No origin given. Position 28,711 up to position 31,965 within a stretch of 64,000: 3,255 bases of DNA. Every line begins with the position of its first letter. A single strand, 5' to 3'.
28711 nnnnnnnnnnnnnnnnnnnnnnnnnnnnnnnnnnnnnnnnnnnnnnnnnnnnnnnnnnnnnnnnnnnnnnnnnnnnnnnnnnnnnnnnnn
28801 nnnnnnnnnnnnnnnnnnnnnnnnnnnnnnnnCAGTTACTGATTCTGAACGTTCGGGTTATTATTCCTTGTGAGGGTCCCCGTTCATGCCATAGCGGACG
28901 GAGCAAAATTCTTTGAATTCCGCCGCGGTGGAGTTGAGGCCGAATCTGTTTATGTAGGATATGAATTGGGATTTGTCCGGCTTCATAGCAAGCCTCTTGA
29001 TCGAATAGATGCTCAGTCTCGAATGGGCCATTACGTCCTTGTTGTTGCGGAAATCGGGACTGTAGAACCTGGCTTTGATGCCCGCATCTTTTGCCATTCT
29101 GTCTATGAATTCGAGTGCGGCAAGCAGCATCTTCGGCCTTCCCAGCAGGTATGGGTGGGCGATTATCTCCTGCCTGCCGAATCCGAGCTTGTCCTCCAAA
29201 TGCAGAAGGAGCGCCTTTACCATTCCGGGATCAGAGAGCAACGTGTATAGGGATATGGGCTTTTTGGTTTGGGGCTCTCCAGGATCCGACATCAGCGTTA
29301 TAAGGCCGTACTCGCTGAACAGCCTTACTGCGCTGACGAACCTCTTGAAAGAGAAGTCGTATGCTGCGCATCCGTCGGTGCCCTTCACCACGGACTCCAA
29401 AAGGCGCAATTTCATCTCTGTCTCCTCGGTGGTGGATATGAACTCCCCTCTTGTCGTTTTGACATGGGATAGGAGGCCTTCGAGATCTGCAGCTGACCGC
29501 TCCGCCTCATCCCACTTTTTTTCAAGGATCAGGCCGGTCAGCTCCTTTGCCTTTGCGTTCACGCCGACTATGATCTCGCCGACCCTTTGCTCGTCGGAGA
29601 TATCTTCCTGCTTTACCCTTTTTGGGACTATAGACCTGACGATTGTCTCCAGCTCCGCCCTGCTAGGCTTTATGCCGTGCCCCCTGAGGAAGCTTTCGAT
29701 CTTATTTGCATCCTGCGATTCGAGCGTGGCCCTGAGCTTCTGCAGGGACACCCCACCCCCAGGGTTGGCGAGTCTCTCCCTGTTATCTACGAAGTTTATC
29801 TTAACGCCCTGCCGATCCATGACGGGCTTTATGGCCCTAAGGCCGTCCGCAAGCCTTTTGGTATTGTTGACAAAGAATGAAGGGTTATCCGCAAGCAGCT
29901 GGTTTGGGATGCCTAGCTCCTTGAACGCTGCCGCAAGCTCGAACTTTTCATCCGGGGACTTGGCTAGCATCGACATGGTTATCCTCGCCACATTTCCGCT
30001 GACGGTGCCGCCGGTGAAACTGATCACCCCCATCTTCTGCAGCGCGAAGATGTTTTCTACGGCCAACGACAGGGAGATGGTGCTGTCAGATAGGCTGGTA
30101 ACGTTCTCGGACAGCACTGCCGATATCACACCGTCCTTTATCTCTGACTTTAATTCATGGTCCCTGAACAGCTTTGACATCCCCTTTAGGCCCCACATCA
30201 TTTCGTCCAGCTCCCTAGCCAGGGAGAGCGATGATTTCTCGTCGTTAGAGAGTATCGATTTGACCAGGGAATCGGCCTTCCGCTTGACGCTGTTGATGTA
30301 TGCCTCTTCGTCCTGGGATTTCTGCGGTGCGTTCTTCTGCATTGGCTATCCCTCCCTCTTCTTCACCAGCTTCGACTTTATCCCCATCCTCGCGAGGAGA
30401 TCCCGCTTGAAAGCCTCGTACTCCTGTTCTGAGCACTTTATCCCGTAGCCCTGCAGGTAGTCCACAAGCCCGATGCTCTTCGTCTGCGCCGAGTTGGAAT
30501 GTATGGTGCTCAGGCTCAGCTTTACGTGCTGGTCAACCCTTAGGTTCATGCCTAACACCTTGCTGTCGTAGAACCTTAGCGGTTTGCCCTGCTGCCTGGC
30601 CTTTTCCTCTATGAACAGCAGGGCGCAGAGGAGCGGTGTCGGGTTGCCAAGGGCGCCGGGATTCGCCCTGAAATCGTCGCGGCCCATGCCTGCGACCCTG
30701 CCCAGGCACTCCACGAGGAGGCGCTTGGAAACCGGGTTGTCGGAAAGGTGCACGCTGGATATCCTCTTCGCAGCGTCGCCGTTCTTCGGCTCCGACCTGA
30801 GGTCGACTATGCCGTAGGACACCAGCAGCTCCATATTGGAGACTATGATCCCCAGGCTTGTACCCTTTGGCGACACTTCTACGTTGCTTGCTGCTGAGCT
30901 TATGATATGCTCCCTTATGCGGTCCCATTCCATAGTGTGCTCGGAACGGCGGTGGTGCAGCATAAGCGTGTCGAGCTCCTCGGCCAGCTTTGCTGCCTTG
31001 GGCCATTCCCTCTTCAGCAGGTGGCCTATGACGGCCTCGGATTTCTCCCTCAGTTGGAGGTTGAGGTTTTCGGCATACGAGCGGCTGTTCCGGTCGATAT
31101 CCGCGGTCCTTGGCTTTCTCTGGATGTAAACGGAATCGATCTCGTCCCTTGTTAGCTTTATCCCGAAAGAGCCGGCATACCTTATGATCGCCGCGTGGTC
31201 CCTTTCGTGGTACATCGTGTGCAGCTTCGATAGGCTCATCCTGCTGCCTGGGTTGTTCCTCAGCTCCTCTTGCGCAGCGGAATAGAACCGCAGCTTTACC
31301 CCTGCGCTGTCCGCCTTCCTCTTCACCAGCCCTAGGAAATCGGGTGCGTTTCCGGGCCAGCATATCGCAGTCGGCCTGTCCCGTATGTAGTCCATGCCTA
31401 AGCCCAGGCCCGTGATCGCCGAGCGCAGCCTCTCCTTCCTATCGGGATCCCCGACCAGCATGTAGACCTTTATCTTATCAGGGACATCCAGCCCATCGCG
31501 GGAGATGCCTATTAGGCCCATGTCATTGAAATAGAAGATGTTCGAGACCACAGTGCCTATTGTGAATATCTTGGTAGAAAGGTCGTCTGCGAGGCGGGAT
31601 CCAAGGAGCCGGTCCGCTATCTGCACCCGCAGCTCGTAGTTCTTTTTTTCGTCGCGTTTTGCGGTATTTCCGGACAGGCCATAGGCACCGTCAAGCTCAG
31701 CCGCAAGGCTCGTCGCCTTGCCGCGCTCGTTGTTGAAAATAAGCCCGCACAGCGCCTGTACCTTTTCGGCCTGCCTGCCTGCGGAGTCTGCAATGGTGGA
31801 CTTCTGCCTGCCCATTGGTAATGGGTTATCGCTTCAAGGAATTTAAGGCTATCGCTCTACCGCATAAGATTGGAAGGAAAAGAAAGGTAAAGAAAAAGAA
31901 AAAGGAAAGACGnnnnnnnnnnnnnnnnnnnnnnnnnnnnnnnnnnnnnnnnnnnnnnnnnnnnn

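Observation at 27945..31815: Two internally duplicated tandem paralogues of unknown function co-transcribed with the prepilin peptidase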

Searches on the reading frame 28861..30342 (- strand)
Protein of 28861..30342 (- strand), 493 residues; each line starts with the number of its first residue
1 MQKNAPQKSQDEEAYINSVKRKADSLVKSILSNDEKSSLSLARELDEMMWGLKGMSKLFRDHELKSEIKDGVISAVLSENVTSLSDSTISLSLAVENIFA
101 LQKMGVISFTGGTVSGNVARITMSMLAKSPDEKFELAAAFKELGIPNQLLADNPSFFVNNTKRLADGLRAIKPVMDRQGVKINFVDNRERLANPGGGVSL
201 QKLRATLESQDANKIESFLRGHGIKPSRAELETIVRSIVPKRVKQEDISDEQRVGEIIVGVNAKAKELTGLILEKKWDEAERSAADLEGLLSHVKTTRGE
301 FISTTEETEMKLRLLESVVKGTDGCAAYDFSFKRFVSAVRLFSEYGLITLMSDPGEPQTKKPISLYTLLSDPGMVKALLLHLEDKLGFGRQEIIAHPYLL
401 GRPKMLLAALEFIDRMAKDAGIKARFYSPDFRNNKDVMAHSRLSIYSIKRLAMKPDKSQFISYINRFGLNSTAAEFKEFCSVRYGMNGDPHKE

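Call 3: search_protein_families(library=pfam, proteins=[window:28861-30342:-], max_evalue=0.1)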
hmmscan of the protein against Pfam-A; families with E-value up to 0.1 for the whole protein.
window:28861-30342:- (493 aa): 1 family
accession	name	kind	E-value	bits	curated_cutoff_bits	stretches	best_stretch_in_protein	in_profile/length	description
PF03885.18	DUF327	-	0.015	15.7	25.8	0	241-279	87-125/143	Protein of unknown function (DUF327)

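Call 4: search_protein_families(library=ncbifam, proteins=[window:28861-30342:-], max_evalue=0.1)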
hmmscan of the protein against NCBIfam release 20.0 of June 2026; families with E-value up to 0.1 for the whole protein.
window:28861-30342:- (493 aa): 1 family
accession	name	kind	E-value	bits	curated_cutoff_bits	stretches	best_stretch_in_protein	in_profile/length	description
TIGR01420.1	pilT_fam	subfamily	0.0066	15.7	319.1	1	20-121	43-139/343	PilT/PilU family type 4a pilus ATPase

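Call 55: search_protein_families(library=padloc, proteins=[window:28861-30342:-], max_evalue=1)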
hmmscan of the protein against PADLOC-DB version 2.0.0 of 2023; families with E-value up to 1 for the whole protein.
window:28861-30342:- (493 aa): 0 families

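Call 56: search_protein_families(library=phrogs, proteins=[window:28861-30342:-], max_evalue=1)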
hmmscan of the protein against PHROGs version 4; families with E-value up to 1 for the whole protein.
window:28861-30342:- (493 aa): 2 families
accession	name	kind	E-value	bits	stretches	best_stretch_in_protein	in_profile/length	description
phrog_24920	-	unknown function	0.26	12.3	0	34-81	75-122/125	-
phrog_18021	-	unknown function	0.41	11.5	0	271-298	14-41/67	-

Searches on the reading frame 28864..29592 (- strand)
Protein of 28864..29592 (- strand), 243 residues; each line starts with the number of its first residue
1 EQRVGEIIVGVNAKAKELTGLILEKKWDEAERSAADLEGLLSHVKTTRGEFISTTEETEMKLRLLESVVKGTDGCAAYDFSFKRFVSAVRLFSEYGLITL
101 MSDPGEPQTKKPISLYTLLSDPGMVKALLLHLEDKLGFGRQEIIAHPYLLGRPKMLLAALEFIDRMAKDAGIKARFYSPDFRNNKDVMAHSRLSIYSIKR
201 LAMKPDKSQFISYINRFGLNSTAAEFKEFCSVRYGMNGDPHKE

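Call 43: predict_structure(alignment_id=A3)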
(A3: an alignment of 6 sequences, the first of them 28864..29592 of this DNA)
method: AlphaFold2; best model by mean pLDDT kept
length: 243 residues; sequences in the alignment: 6
mean_pLDDT: 82.0   pTM: 0.78
mean pLDDT of the five models: 82.0, 81.5, 80.5, 79.3, 76.8
residues with pLDDT >= 90: 97; 70-90: 99; 50-70: 37; < 50: 10
segments of 3 or more residues with pLDDT < 50: 184-186, 238-243
pLDDT, mean of each block of 10 residues (from residue 1): 73 92 95 92 68 69 88 71 92 90 66 82 92 85 87 91 93 81 52 87 92 93 92 61 33
secondary structure, 60 per line:
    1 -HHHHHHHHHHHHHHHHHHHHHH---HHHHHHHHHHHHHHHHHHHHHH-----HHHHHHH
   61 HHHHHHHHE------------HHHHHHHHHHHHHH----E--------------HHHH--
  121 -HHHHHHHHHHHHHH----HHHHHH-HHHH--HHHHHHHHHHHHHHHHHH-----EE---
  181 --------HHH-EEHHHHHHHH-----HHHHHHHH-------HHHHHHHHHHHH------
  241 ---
elements in order: H2-23 H27-48 H54-68 H82-95 H115-118 H122-135 H140-145 H147-150 H153-170 H195-202 H208-215 H223-234

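Call 46: fold_search(model_id=the predicted structure, library=pdb)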
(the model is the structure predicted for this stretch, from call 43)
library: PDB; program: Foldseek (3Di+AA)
matches with E <= 10: 53; with E <= 0.001: 0
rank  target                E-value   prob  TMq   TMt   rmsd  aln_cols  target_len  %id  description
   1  7odr_y                1.1e+00  0.28  0.31  0.31  12.9       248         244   12  State A of the human mitoribosomal large subunit assembly intermediate (released 2021-06-23)
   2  5fia_B                1.2e+00  0.03  0.12  0.09  18.6       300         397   16  Structure of the effector protein LpiR1 (Lpg0634) from Legionella pneumophila (released 2016-01-27)
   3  4fzv_B                1.9e+00  0.21  0.28  0.29  12.7       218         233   12  Crystal structure of the human MTERF4:NSUN4:SAM ternary complex (released 2012-10-03)
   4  7of3_G                2.0e+00  0.18  0.31  0.31  12.7       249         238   12  Structure of a human mitochondrial ribosome large subunit assembly intermediate in complex with MTERF4-NSUN4 (dataset2 (released 2021-05-19)
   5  3m66                  2.7e+00  0.18  0.29  0.26  11.3       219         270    9  Crystal structure of human Mitochondrial Transcription Termination Factor 3 (released 2010-05-05)
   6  4fp9_B                3.3e+00  0.18  0.31  0.31  11.4       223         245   11  Human MTERF4-NSUN4 protein complex (released 2012-09-12)
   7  4osk_A                3.5e+00  0.08  0.22  0.13  11.2       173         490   10  Crystal structure of TAL effector reveals the recognition between asparagine and guanine (released 2014-05-28)
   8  6jw3_A                3.5e+00  0.04  0.20  0.13  15.3       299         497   11  Degenerate RVD RG forms a distinct loop conformation (released 2020-04-22)
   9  9y6s_6x               3.5e+00  0.03  0.18  0.15  19.3       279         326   14  96-nm repeat of the Leishmania tarentolae doublet microtubule (released 2025-12-17)
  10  8qu8_D                3.7e+00  0.04  0.19  0.09  16.1       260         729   10  PROTAC-mediated complex of KRAS with VHL/Elongin-B/Elongin-C/Cullin-2/Rbx1 (released 2023-12-06)
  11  4osj_A                3.9e+00  0.08  0.22  0.13  10.2       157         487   17  Crystal structure of TAL effector reveals the recognition between asparagine and adenine (released 2014-05-28)
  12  8jbc_A                4.1e+00  0.05  0.23  0.14  14.8       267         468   15  Crystal Structure of the Csm6 K137A mutant from Thermus thermophilus HB8 in its apo form (released 2023-12-13)
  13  4gg4_A                4.3e+00  0.10  0.29  0.18  10.5       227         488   11  Crystal structure of the TAL effector dHax3 bound to specific DNA-RNA hybrid (released 2012-10-03)
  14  3zc0_C                4.5e+00  0.14  0.25  0.31  13.6       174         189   14  Structure of AfC3PO - duplex RNA complex (released 2013-01-23)
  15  4osr_A                4.7e+00  0.08  0.26  0.15  13.2       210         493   14  Crystal structure of the S505K mutant of TAL effector dHax3 (released 2014-05-28)
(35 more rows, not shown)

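Call 48: search_solved_structures(query=A3, max_evalue=10, show_alignments=3)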
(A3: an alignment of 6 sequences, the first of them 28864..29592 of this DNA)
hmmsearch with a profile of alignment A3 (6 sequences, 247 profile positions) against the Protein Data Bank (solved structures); distinct sequences matched with E-value up to 10: 4.
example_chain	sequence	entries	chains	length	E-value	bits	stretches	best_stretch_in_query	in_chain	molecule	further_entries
7sq3_A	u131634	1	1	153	0.15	14.5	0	52-81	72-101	Designed trefoil knot protein, variant 1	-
7sq4_A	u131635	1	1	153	0.18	14.3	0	53-81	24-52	Designed trefoil knot protein, variant 2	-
3qyf_A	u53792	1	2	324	0.59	12.6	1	12-55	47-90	CRISPR-ASSOCIATED PROTEIN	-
8b3w_A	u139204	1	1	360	0.82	12.1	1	28-82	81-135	Variant surface glycoprotein 1954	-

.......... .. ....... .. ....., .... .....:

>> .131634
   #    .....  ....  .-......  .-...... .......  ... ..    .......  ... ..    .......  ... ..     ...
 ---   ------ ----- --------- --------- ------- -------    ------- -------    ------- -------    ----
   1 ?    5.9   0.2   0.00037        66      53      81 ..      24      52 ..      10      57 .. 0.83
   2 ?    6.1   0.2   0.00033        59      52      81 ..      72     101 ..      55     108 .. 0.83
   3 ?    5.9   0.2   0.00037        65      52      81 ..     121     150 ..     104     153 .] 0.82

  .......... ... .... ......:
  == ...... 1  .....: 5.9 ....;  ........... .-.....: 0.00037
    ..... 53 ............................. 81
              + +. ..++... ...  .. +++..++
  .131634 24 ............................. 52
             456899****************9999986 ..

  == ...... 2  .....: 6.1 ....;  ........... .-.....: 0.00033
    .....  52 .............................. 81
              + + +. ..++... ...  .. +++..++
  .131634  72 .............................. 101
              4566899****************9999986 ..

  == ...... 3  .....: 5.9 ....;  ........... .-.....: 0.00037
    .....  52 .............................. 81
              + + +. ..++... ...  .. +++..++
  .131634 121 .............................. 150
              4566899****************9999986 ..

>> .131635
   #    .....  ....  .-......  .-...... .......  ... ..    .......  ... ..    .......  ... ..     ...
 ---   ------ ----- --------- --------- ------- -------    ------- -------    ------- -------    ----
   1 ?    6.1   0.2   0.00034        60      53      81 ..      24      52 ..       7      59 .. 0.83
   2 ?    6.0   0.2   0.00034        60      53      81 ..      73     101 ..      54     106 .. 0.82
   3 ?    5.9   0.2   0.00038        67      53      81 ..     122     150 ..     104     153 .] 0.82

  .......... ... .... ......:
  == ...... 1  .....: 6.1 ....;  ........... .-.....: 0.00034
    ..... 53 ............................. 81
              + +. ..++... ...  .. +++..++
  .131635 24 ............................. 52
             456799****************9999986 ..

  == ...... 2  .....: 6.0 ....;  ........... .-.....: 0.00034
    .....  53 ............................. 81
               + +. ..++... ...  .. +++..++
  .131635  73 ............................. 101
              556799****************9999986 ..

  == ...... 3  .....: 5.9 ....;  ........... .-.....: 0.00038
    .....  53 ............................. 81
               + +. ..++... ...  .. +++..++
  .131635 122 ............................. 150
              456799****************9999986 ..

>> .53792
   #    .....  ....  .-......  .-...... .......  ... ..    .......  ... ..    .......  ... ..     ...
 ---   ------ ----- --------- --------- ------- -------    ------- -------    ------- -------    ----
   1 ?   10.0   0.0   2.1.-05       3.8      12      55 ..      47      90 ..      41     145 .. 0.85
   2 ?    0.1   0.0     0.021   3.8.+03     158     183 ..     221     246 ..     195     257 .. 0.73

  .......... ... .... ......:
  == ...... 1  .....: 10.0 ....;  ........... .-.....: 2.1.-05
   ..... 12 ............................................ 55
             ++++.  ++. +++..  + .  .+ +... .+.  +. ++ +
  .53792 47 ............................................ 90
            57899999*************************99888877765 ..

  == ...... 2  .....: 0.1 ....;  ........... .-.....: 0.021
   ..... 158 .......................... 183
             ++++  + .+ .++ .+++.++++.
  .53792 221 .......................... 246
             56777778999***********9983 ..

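Call 49: search_protein_families(library=pfam, alignment_id=A3, max_evalue=10)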
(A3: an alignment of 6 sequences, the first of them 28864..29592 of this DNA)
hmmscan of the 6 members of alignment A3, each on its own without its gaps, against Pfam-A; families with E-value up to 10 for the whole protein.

A. member 1, window:28864-29592:- (243 aa): 1 family
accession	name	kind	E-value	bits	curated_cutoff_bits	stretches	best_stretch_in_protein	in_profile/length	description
PF10079.15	Rossmann-like_BshC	-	0.13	12.1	27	1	27-103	158-235/380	Bacillithiol biosynthesis BshC, N-terminal Rossmann-like domain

B. families by the number of members that match (of 6 scanned): 5 families
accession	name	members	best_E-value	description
PF17172.10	GST_N_4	1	0.039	Glutathione S-transferase N-terminal domain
PF03463.20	eRF1_1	1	0.12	eRF1 domain 1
PF17822.6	ARMH2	1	0.12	Armadillo-like helical domain-containing protein 2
PF10079.15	Rossmann-like_BshC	1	0.13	Bacillithiol biosynthesis BshC, N-terminal Rossmann-like domain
PF16750.11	HK_sensor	1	0.14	Sensor domain of 2-component histidine kinase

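Call 53: fold_search(model_id=the predicted structure, library=viral)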
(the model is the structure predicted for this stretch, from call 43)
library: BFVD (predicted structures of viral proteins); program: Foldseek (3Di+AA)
matches with E <= 10: 34; with E <= 0.001: 0
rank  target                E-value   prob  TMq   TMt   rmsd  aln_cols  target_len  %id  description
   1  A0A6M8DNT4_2          4.4e-01  0.14  0.24  0.07  17.9       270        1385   12  (no name in the UniProt tables at hand)
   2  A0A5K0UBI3            1.3e+00  0.13  0.25  0.10  13.6       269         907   11  Uncharacterized protein [Yasminevirus sp. GU-2018]
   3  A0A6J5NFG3            1.9e+00  0.05  0.19  0.14  18.4       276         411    9  Acyltransferase [uncultured Caudovirales phage]
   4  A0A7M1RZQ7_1          2.9e+00  0.01  0.13  0.05  18.2       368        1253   12  ART-PolyVal-like domain-containing protein [uncultured phage cr116_1]
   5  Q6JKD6                3.2e+00  0.04  0.18  0.18  18.7       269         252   12  p33 [Neodiprion sertifer nucleopolyhedrovirus]
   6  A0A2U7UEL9            3.2e+00  0.02  0.11  0.10  19.5       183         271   13  Uncharacterized protein [Pandoravirus macleodensis]
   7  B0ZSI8                3.7e+00  0.04  0.17  0.22  23.3       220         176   14  Uncharacterized protein [Halomonas phage phiHAP-1 (isolate -/Gulf of Mexico/-/2001)]
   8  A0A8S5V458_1          3.7e+00  0.04  0.21  0.08  15.7       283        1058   11  PolyVal ADP-Ribosyltransferase [Myoviridae sp. ct8iP21]
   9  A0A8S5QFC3            3.7e+00  0.02  0.13  0.08  24.3       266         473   10  Minor capsid protein [Siphoviridae sp. ctoRD1]
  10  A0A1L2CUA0            4.3e+00  0.08  0.17  0.26  10.9       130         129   13  Uncharacterized protein [Pectobacterium phage vB_PcaM_CBB]
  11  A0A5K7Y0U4            4.6e+00  0.02  0.16  0.14  15.1       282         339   11  C315R homolog protein [Abalone asfa-like virus]
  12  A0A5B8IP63            5.3e+00  0.04  0.24  0.09  19.3       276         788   14  RNB domain protein [Mimiviridae sp. ChoanoV1]
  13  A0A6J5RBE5            5.3e+00  0.03  0.14  0.17  15.9       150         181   17  SCP domain-containing protein [uncultured Caudovirales phage]
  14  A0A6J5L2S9            5.3e+00  0.03  0.17  0.07  19.0       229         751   10  Uncharacterized protein [uncultured Caudovirales phage]
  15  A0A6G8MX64            5.6e+00  0.03  0.21  0.20  14.4       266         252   10  Transmembrane protein [Cedratvirus kamchatka]
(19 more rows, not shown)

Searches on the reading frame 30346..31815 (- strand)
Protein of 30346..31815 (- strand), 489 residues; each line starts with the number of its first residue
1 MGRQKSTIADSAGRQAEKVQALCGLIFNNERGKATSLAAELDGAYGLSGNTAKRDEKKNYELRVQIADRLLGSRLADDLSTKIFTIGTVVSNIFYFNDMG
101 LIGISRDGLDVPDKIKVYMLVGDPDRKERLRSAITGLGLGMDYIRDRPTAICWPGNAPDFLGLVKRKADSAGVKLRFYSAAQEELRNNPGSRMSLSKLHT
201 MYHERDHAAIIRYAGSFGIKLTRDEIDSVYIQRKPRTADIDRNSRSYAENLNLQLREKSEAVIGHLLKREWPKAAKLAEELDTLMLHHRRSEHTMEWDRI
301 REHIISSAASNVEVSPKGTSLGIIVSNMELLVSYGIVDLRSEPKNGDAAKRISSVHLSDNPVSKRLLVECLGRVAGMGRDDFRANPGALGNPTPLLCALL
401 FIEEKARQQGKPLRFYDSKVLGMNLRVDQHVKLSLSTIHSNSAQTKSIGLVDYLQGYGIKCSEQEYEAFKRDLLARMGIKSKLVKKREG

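Call 3: search_protein_families(library=pfam, proteins=[window:30346-31815:-], max_evalue=0.1)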
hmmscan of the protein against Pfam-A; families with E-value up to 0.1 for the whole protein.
window:30346-31815:- (489 aa): 0 families

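Call 4: search_protein_families(library=ncbifam, proteins=[window:30346-31815:-], max_evalue=0.1)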
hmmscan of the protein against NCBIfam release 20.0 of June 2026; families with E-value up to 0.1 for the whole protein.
window:30346-31815:- (489 aa): 0 families

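Call 7: find_homologous_proteins(query=window:30346-31815:-)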
Query window:30346-31815:- (489 aa): 1 proteins with E <= 0.001 among 8000 candidates.
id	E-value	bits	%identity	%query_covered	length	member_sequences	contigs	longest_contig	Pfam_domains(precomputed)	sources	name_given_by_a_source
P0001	0.0e+0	1087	100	100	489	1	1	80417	-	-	-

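Call 8: search_solved_structures(query=window:30346-31815:-, max_evalue=10)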
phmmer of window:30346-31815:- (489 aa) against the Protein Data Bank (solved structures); distinct sequences matched with E-value up to 10: 1.
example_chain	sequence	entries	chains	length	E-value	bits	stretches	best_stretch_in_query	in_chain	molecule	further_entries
4ow4_A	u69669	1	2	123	1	11.3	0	405-454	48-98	Beta-terfoil designed by folding nucleus symmetric expansion (""Phifoil"")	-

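Call 31: find_homologous_proteins(query=A2)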
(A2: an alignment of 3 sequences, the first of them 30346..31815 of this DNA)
Query A2 (3 sequences) (489 aa, profile of the alignment): 1 proteins with E <= 0.001 among 8000 candidates.
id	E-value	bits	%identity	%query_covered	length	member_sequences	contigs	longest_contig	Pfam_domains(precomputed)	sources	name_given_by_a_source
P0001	1.4e-223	761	100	100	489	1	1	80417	-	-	-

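Call 32: find_related_loci(query=A2, collection=genome_contigs, flank=8000)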
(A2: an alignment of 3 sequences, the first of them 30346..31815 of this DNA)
Query A2 (489 aa) in genome_contigs; peptide patterns used: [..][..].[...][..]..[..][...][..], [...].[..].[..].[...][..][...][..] (x = any residue, [..] = any of these).
137 stretches matched a pattern, but none encodes a relative of the query by tblastn (E <= 1e-3).

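Call 33: find_related_loci(query=A2, collection=metagenome_contigs, flank=8000)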
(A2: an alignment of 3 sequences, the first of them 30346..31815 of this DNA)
Query A2 (489 aa) in metagenome_contigs; peptide patterns used: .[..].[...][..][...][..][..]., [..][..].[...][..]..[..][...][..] (x = any residue, [..] = any of these).
473 stretches matched a pattern, but none encodes a relative of the query by tblastn (E <= 1e-3).

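Call 47: predict_structure(alignment_id=A2)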
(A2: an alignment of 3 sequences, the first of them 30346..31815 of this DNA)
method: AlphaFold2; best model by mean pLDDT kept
length: 489 residues; sequences in the alignment: 3
mean_pLDDT: 74.6   pTM: 0.47
mean pLDDT of the five models: 74.6, 72.4, 66.2, 65.6, 63.9
residues with pLDDT >= 90: 65; 70-90: 274; 50-70: 94; < 50: 56
segments of 3 or more residues with pLDDT < 50: 1-9, 46-56, 185-189, 232-244, 423-427, 481-489
pLDDT, mean of each block of 10 residues (from residue 1): 38 71 87 86 54 49 64 54 71 87 80 73 79 79 76 74 84 68 49 73 81 86 80 39 55 84 93 91 69 64 89 77 91 88 65 84 90 84 82 90 92 76 53 84 79 89 91 77 33
secondary structure, 60 per line:
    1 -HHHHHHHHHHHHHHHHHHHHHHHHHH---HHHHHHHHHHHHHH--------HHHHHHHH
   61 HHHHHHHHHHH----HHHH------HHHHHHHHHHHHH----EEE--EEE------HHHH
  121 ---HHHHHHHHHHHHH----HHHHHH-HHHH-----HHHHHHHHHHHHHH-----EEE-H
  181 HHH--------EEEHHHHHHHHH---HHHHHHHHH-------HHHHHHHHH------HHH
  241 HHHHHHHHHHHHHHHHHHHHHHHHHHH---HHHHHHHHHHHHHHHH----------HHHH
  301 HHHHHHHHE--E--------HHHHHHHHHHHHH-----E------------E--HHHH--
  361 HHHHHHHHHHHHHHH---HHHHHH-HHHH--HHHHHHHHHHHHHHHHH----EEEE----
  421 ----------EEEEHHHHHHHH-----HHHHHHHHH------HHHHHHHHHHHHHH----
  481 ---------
elements in order: H2-27 H31-44 H53-71 H76-79 H86-98 E103-105 E108-110 H117-120 H124-136 H141-146 H148-151 H157-170 E176-178 H180-183 E192-194 H195-203 H207-215 H223-231 H238-267 H271-286 H297-308 H321-333 H355-358 H361-375 H379-384 H386-389 H392-408 E413-416 E431-434 H435-442 H448-456 H463-476

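Call 54: fold_search(model_id=the predicted structure, library=pdb)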
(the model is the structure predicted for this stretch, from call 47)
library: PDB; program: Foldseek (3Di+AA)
matches with E <= 10: 116; with E <= 0.001: 0
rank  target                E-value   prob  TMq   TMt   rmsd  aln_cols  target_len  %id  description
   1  5l4k_S                7.2e-01  0.12  0.17  0.17  20.9       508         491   12  The human 26S proteasome lid (released 2016-09-07)
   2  3v6t_A                1.3e+00  0.09  0.17  0.17  18.4       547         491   10  Crystal structure of the DNA-bound dHax3, a TAL effector, at 1.85 angstrom (released 2012-01-18)
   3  8tar_Y                1.9e+00  0.04  0.12  0.12  24.7       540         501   12  APC/C-CDH1-UBE2C-Ubiquitin-CyclinB-NTD (released 2023-09-27)
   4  5jr9_B                2.0e+00  0.08  0.10  0.20  15.8       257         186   11  Crystal structure of apo-NeC3PO (released 2016-09-28)
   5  1h6p_B                2.2e+00  0.15  0.14  0.28  15.0       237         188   11  Dimeristion domain from human TRF2 (released 2001-09-05)
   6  5i9f_A                2.2e+00  0.04  0.11  0.13  16.4       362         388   11  Crystal structure of designed pentatricopeptide repeat protein dPPR-U10 in complex with its target RNA U10 (released 2016-04-27)
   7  8z7a_D                2.3e+00  0.08  0.12  0.22  19.0       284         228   11  Open Barrel Structure of Translin from Trichoderma virens (released 2025-04-23)
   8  3bua_A                2.4e+00  0.15  0.15  0.29  14.5       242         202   10  Crystal Structure of TRF2 TRFH domain and APOLLO peptide complex (released 2008-02-19)
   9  9gaw_Y                2.4e+00  0.04  0.12  0.12  26.2       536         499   11  High-resolution structure of the Anaphase-promoting complex/cyclosome (APC/C) bound to co-activator Cdh1 (released 2024-08-14)
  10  8z7a_E                2.5e+00  0.06  0.11  0.18  17.2       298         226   11  Open Barrel Structure of Translin from Trichoderma virens (released 2025-04-23)
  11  5a6c_A                2.6e+00  0.06  0.14  0.17  20.7       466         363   11  Concomitant binding of Afadin to LGN and F-actin directs planar spindle orientation (released 2015-12-30)
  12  9hmf_K                2.9e+00  0.04  0.14  0.10  33.5       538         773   11  Periplasmic scaffold of the Campylobacter jejuni flagellar motor (alpha carbon trace) (released 2024-12-25)
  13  1ya0_B                2.9e+00  0.03  0.12  0.12  24.6       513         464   11  Crystal structure of the N-terminal domain of human SMG7 (released 2005-03-15)
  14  7p46_A                3.0e+00  0.09  0.15  0.23  19.7       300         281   12  Crystal Structure of Xanthomonas campestris Tryptophan 2,3-dioxygenase (TDO) (released 2021-10-06)
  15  5i9g_C                3.0e+00  0.03  0.11  0.13  19.2       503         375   11  Crystal structure of designed pentatricopeptide repeat protein dPPR-U8C2 in complex with its target RNA U8C2 (released 2016-04-27)
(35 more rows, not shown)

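Call 55: search_protein_families(library=padloc, proteins=[window:30346-31815:-], max_evalue=1)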
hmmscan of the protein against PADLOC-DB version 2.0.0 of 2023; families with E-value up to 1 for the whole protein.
window:30346-31815:- (489 aa): 0 families

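Call 56: search_protein_families(library=phrogs, proteins=[window:30346-31815:-], max_evalue=1)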
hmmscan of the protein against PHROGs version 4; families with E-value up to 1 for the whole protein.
window:30346-31815:- (489 aa): 0 families

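Call 66: find_related_loci(query=A2, collection=viral_contigs, flank=5000)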
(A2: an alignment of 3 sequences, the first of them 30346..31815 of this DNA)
Query A2 (489 aa) in viral_contigs; peptide patterns used: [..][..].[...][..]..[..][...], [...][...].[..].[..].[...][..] (x = any residue, [..] = any of these).
228 stretches matched a pattern, but none encodes a relative of the query by tblastn (E <= 1e-3).
